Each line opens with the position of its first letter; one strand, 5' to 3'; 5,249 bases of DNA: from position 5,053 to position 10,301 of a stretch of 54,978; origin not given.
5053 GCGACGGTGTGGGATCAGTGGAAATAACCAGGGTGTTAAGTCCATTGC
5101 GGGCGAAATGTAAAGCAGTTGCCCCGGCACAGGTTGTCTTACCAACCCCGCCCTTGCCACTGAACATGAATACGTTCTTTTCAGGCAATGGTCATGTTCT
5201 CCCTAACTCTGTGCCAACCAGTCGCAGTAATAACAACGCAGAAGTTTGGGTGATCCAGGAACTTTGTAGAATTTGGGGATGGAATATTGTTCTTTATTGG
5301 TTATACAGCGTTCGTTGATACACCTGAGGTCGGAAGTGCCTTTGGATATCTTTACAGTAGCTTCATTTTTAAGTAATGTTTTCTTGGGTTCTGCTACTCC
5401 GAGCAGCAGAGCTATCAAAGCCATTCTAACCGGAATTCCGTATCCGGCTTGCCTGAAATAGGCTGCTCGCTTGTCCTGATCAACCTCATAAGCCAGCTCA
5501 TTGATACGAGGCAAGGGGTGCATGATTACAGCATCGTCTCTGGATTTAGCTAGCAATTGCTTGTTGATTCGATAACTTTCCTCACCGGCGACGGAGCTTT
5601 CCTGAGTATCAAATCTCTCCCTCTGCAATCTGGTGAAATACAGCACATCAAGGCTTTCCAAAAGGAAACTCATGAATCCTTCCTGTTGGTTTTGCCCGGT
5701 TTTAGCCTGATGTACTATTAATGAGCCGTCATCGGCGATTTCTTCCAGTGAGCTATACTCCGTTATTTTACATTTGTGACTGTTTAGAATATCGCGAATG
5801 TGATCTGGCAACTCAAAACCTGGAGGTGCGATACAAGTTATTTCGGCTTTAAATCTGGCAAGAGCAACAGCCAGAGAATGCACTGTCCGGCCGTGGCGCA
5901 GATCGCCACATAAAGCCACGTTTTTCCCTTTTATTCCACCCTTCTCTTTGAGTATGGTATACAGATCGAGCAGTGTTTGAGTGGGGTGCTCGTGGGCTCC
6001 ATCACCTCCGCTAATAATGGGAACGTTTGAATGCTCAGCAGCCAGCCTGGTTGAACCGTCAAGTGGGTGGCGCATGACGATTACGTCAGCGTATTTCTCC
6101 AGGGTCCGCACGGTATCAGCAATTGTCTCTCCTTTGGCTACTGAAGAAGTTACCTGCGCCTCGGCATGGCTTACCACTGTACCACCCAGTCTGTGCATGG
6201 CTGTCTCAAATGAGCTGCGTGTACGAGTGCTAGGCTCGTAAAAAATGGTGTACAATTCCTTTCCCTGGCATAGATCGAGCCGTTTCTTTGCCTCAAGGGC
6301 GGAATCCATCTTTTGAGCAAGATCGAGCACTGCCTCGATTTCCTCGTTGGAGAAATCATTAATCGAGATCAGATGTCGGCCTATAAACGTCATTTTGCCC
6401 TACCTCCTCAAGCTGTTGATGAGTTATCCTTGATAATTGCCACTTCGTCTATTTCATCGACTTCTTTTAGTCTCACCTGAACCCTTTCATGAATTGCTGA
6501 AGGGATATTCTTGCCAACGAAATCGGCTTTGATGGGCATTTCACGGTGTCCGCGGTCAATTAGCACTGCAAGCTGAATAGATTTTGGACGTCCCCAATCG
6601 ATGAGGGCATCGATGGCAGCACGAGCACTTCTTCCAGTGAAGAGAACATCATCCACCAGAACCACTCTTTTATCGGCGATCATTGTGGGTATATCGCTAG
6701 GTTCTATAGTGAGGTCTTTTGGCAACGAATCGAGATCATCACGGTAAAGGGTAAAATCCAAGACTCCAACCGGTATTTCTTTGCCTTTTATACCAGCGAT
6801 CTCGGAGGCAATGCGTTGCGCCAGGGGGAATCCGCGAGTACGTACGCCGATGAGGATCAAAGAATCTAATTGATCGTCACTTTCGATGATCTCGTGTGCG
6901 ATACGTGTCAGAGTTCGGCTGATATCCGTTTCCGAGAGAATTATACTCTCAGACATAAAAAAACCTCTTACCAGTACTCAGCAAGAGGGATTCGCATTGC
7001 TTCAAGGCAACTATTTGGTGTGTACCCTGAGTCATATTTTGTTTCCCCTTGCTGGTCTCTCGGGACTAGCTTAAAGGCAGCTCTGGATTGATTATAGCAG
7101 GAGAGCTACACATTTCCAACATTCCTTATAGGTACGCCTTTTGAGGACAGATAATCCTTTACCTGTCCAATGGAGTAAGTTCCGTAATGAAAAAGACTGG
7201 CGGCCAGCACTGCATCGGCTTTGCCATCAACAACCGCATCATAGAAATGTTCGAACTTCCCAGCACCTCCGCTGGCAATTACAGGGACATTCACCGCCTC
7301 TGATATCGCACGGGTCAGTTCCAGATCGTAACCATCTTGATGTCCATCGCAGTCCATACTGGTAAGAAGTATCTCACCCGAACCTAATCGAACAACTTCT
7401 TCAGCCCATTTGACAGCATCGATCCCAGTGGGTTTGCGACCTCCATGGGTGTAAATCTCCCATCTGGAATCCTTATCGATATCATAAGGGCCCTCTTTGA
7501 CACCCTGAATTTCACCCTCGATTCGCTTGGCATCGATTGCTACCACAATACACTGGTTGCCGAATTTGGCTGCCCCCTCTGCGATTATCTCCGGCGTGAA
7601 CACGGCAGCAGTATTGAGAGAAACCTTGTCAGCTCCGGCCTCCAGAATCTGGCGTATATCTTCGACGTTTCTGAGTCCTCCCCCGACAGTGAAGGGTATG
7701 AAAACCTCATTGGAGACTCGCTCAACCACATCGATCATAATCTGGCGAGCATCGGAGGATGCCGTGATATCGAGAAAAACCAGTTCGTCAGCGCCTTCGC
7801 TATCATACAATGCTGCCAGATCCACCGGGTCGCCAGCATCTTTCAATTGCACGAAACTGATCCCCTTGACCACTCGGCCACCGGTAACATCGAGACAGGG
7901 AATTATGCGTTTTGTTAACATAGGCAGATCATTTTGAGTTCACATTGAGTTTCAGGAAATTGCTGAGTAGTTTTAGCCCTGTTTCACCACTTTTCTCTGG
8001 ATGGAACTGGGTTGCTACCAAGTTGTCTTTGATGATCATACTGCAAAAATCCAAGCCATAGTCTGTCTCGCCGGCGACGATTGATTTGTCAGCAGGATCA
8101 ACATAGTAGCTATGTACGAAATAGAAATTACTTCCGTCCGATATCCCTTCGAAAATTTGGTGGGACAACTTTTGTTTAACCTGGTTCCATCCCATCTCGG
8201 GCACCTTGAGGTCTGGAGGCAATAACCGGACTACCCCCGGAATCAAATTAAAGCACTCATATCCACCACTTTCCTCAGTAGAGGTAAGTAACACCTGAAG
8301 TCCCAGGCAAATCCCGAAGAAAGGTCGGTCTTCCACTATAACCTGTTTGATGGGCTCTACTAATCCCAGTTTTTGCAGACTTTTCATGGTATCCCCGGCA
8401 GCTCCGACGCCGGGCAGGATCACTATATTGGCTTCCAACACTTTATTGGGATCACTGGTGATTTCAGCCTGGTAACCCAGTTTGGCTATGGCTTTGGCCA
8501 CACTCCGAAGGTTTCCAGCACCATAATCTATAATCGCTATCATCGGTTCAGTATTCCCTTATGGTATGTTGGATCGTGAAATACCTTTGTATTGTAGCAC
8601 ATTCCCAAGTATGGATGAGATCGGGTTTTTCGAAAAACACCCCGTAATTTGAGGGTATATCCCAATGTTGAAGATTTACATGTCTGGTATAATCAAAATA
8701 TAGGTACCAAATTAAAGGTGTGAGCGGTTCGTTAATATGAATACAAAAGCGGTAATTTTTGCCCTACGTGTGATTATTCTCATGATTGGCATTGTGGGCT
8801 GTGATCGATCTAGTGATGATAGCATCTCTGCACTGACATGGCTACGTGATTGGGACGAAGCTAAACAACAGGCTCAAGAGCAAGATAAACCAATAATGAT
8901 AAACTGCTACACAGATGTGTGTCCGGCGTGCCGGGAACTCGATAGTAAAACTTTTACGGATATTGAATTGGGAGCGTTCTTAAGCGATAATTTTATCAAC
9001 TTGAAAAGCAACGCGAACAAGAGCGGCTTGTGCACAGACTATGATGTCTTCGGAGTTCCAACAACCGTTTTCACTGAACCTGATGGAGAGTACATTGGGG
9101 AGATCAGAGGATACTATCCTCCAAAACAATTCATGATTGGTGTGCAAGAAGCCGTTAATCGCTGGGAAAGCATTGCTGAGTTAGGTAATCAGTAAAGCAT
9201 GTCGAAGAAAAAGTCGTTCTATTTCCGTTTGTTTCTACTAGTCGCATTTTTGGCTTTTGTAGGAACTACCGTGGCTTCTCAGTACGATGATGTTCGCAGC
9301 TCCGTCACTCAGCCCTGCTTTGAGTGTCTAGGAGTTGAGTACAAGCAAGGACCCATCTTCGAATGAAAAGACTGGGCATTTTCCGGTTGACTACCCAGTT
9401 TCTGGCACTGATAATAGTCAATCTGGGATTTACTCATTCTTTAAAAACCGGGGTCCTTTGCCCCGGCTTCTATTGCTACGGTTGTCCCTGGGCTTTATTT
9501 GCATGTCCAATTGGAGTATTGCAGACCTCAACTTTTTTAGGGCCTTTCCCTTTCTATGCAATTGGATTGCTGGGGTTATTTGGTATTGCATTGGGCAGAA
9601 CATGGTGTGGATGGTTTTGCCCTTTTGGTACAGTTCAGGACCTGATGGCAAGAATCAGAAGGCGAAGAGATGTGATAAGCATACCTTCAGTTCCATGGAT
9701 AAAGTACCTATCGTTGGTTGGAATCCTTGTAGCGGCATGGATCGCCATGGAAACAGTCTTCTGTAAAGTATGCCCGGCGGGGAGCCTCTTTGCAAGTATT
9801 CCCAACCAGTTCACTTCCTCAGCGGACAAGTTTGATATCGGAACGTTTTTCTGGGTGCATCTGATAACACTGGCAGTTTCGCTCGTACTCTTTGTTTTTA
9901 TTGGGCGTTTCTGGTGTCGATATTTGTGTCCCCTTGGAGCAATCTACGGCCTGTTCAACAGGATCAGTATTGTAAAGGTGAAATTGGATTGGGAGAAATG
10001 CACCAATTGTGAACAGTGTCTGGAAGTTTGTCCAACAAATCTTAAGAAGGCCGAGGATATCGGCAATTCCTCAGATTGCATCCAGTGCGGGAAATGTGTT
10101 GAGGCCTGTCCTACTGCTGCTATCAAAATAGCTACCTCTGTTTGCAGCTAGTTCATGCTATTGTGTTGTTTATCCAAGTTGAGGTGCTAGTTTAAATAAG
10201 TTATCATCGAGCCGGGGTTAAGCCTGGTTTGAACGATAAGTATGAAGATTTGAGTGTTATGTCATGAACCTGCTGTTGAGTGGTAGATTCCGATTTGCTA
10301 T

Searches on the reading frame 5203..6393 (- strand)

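Call 12: search_protein_families(library=pfam, proteins=[window:5203-6393:-], max_evalue=0.00001)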
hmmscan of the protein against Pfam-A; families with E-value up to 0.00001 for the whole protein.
window:5203-6393:- (396 aa): 3 families
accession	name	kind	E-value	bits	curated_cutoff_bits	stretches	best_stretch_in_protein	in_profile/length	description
PF02729.26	OTCace_N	-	2e-52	177.6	29.9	1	6-148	1-147/148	Aspartate/ornithine carbamoyltransferase, carbamoyl-P binding domain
PF00185.30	OTCace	-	3.7e-26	92.5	29.4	2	245-329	69-156/157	Aspartate/ornithine carbamoyltransferase, Asp/Orn binding domain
PF02748.20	PyrI_C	-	4.7e-08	33.2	23.4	1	356-391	6-40/48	Aspartate carbamoyltransferase regulatory chain, metal binding domain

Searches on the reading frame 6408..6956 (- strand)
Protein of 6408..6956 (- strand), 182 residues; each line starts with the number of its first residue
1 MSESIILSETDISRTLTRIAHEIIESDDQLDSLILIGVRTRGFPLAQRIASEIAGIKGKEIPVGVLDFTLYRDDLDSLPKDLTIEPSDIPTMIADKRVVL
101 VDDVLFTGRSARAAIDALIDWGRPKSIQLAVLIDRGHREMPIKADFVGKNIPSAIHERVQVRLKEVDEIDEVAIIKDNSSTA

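Call 12: search_protein_families(library=pfam, proteins=[window:6408-6956:-], max_evalue=0.00001)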
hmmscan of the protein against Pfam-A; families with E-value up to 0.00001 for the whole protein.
window:6408-6956:- (182 aa): 1 family
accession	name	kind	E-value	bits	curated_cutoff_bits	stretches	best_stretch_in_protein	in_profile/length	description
PF00156.33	Pribosyltran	-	2.1e-22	79.6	26.3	1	11-164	10-156/158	Phosphoribosyl transferase domain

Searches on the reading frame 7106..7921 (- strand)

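Call 12: search_protein_families(library=pfam, proteins=[window:7106-7921:-], max_evalue=0.00001)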
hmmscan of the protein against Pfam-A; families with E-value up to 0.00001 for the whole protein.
window:7106-7921:- (271 aa): 2 families
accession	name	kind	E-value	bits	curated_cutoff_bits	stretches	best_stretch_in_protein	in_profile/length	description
PF00977.27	His_biosynth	-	1.8e-81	273.4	23.6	1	5-249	1-227/228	Histidine biosynthesis protein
PF03060.21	NMO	-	6.4e-08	32.8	28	0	63-119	182-238/331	Nitronate monooxygenase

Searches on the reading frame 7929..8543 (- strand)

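Call 12: search_protein_families(library=pfam, proteins=[window:7929-8543:-], max_evalue=0.00001)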
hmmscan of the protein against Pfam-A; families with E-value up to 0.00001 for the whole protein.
window:7929-8543:- (204 aa): 3 families
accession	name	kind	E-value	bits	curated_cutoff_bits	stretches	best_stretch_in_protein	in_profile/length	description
PF00117.34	GATase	-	1.9e-23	83.6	22.8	1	4-197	2-187/190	Glutamine amidotransferase class-I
PF01174.25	SNO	-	2.2e-06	28.1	27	0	10-197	6-183/188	SNO glutamine amidotransferase family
PF07685.20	GATase_3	-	6.9e-06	26.2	27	1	28-95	28-98/196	CobB/CobQ-like glutamine amidotransferase domain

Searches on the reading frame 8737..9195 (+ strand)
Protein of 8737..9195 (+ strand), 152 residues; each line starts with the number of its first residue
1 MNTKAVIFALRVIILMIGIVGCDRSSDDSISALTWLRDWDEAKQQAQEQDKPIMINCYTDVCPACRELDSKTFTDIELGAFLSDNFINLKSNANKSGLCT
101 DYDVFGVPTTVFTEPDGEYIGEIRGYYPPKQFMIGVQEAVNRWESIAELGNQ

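Call 12: search_protein_families(library=pfam, proteins=[window:8737-9195:+], max_evalue=0.00001)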
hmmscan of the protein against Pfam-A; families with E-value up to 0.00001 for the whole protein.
window:8737-9195:+ (152 aa): 3 families
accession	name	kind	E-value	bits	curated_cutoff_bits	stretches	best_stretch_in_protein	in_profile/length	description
PF13899.12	Thioredoxin_7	-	1.1e-12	48.4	27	1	34-114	1-82/83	Thioredoxin-like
PF13098.12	Thioredoxin_2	-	1.9e-10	41.5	27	1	46-132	1-100/104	Thioredoxin-like domain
PF03190.21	Thioredox_DsbH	-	5.9e-08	33.3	27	1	33-92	20-79/163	Protein of unknown function, DUF255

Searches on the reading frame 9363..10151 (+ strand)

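Call 12: search_protein_families(library=pfam, proteins=[window:9363-10151:+], max_evalue=0.00001)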
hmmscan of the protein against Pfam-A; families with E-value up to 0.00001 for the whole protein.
window:9363-10151:+ (262 aa): 8 families
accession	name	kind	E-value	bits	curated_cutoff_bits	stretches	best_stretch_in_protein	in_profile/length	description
PF12801.12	Fer4_5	-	1.2e-22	80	22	2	66-102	9-44/48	4Fe-4S binding domain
PF00037.32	Fer4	-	2.7e-14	52.7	21.1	2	235-255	4-24/24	4Fe-4S binding domain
PF13237.11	Fer4_10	-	3.5e-09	36.9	25.5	1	206-250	2-53/53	4Fe-4S dicluster domain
PF12838.12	Fer4_7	-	8.5e-09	36.2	27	0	239-257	2-20/52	4Fe-4S dicluster domain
PF13187.11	Fer4_9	-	8.9e-09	35.7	27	1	212-254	1-52/52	4Fe-4S dicluster domain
PF12837.12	Fer4_6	-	2.3e-07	30.9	25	0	237-254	7-24/24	4Fe-4S binding domain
PF12797.12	Fer4_2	-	3.8e-07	30.1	24.5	0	206-225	3-22/22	4Fe-4S binding domain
PF25160.1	LdpA_Fe-S-bd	-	5.2e-06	26.6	27.6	0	185-230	9-45/49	LdpA Fe-S cluster-binding domain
